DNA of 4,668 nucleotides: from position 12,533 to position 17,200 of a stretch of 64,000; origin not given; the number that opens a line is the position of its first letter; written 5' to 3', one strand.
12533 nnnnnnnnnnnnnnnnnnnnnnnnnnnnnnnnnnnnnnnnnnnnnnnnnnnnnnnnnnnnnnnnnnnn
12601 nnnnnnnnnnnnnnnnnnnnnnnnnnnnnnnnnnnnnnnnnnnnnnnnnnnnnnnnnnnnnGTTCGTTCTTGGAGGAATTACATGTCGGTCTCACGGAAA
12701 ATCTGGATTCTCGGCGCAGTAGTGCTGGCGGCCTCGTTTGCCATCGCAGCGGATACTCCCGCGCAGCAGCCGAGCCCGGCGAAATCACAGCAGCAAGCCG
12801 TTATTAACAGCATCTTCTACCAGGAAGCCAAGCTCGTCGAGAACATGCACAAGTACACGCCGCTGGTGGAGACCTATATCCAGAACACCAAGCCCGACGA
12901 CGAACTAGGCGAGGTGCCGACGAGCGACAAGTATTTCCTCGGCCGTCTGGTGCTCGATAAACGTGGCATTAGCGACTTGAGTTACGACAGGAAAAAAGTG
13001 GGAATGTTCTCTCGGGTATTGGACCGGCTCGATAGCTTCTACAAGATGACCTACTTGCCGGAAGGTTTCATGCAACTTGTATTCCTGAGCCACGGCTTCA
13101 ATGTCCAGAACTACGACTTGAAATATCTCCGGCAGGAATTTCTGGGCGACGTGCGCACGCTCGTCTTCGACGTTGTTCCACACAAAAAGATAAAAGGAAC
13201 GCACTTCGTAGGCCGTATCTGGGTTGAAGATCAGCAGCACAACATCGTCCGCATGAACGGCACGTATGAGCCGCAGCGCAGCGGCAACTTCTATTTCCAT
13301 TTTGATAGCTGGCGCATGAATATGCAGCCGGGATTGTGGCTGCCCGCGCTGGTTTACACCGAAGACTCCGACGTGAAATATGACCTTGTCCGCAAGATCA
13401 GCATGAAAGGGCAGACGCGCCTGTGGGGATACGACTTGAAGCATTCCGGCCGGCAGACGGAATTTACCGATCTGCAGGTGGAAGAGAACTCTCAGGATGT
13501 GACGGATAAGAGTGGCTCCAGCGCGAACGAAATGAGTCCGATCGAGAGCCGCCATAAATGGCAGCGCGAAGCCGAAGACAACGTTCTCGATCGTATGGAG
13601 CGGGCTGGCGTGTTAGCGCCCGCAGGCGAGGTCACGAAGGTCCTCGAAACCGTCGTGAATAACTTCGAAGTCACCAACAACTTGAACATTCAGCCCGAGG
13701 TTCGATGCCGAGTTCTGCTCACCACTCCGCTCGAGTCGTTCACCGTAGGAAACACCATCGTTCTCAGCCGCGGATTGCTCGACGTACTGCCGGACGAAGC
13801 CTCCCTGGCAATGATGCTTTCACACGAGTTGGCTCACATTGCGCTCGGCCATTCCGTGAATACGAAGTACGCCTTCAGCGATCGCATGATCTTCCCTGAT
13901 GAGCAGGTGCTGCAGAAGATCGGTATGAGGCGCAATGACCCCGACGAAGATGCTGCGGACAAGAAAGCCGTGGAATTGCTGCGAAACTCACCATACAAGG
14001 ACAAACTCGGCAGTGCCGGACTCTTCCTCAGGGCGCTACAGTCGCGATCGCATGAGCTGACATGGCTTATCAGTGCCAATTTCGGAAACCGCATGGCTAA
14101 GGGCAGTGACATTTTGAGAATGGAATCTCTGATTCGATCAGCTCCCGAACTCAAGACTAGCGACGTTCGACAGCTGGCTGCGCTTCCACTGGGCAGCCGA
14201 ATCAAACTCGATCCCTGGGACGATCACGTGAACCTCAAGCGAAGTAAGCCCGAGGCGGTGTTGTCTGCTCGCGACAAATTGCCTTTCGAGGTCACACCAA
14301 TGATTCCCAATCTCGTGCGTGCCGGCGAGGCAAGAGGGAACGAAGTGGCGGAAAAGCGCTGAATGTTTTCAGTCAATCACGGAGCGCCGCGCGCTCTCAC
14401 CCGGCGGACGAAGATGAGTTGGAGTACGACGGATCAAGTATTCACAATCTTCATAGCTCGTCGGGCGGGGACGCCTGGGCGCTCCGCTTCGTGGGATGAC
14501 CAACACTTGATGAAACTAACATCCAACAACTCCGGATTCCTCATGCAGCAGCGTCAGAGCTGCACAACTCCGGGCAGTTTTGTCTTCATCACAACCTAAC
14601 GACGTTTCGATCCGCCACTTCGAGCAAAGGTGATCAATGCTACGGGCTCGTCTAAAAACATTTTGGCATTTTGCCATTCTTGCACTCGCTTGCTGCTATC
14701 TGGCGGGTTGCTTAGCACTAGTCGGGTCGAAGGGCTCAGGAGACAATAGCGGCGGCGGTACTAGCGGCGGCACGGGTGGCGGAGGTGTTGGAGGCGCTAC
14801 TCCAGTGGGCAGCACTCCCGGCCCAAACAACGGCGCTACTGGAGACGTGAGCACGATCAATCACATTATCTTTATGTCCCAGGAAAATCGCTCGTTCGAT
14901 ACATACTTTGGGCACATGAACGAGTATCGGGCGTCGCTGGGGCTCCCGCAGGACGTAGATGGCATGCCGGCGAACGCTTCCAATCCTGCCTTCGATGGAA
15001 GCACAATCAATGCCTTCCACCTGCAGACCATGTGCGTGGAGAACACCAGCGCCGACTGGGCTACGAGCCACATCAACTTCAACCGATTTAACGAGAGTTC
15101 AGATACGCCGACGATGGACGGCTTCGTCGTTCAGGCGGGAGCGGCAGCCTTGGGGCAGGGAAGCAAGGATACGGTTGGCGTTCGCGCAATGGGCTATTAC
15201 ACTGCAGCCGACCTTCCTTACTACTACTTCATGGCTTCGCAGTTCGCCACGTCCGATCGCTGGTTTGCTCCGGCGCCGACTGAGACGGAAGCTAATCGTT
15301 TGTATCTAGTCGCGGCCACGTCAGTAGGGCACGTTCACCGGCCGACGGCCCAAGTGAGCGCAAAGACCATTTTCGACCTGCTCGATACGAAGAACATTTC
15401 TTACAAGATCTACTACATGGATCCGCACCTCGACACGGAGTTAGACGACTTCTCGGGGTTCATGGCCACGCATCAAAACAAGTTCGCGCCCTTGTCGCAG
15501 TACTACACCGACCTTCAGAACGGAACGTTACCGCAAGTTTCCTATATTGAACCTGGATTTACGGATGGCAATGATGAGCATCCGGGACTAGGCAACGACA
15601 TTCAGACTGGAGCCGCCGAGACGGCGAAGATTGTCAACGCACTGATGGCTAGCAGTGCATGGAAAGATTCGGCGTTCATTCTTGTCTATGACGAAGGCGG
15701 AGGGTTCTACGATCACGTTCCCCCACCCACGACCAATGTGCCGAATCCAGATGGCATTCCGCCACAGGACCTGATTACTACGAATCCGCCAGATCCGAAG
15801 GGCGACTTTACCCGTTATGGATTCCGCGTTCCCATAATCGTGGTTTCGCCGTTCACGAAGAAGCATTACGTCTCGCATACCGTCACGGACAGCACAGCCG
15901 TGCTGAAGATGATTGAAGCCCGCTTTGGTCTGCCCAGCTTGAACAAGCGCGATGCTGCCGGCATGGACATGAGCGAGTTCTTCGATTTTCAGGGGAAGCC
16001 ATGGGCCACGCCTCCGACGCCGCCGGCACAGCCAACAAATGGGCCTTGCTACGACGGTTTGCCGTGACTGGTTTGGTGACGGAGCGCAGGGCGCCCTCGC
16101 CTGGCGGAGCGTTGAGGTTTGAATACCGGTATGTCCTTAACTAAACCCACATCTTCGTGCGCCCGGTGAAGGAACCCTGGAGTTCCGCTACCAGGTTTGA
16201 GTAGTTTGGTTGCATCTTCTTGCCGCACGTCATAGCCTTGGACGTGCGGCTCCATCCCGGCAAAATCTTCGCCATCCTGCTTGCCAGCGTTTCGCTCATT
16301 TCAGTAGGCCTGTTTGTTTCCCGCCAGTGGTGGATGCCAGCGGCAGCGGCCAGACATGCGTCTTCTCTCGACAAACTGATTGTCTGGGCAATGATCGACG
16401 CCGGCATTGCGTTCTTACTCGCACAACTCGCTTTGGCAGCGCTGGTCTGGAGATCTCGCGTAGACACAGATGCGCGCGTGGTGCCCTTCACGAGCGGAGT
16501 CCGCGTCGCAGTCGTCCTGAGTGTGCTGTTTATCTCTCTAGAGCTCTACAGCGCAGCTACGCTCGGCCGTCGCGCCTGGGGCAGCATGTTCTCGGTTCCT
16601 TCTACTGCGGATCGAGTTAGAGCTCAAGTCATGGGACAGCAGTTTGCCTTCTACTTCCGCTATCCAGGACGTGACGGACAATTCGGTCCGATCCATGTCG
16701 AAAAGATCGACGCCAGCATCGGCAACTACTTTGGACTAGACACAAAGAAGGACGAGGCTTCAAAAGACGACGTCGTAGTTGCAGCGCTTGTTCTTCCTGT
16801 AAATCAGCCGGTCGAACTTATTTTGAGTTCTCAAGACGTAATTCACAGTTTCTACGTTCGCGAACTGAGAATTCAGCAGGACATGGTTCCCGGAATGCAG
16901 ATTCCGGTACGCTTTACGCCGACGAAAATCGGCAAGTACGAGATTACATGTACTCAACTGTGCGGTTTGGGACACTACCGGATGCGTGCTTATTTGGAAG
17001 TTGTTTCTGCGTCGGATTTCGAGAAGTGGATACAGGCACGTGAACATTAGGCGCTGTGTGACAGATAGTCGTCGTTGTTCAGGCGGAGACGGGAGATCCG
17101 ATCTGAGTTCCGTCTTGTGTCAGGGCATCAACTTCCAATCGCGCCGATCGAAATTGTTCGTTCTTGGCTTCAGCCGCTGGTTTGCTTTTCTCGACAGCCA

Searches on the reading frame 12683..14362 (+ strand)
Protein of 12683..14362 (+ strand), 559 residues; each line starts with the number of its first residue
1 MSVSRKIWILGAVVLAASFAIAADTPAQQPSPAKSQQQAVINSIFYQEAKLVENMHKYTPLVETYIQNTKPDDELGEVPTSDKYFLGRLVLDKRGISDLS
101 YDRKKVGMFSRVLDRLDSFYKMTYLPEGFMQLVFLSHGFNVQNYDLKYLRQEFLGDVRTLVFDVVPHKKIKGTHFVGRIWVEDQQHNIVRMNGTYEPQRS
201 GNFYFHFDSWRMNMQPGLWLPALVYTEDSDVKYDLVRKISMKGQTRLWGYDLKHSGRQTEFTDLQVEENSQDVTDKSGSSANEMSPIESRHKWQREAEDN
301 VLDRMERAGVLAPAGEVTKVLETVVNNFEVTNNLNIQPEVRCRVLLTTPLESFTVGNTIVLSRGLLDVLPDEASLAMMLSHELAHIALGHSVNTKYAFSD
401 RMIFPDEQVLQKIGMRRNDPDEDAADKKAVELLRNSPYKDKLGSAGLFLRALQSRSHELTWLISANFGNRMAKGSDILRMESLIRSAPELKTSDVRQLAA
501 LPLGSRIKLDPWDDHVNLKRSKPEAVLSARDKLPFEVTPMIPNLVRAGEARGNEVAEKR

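Call 24: search_protein_families(library=pfam, proteins=[window:12683-14362:+], max_evalue=0.001)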
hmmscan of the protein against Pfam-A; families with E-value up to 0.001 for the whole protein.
window:12683-14362:+ (559 aa): 1 family
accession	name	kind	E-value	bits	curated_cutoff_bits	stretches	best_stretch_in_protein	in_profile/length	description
PF01435.24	Peptidase_M48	-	6.8e-07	29.7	20.3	1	355-395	45-85/186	Peptidase family M48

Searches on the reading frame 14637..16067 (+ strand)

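Call 25: search_protein_families(library=pfam, proteins=[window:14637-16067:+], max_evalue=0.001)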
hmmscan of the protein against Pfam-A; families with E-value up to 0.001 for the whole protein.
window:14637-16067:+ (476 aa): 1 family
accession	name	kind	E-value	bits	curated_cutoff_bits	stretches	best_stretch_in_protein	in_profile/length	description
PF04185.19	Phosphoesterase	-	5.8e-74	249.8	23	1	74-433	1-356/356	Phosphoesterase family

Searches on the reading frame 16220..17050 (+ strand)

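Call 25: search_protein_families(library=pfam, proteins=[window:16220-17050:+], max_evalue=0.001)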
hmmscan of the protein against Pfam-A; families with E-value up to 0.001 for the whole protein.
window:16220-17050:+ (276 aa): 2 families
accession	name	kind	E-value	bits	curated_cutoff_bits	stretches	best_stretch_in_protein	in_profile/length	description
PF00116.26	COX2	-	5.8e-13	49.2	22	1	186-260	44-118/120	Cytochrome C oxidase subunit II, periplasmic domain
PF13473.12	Cupredoxin_1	-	3.9e-06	27.3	27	1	183-245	30-93/104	Cupredoxin-like domain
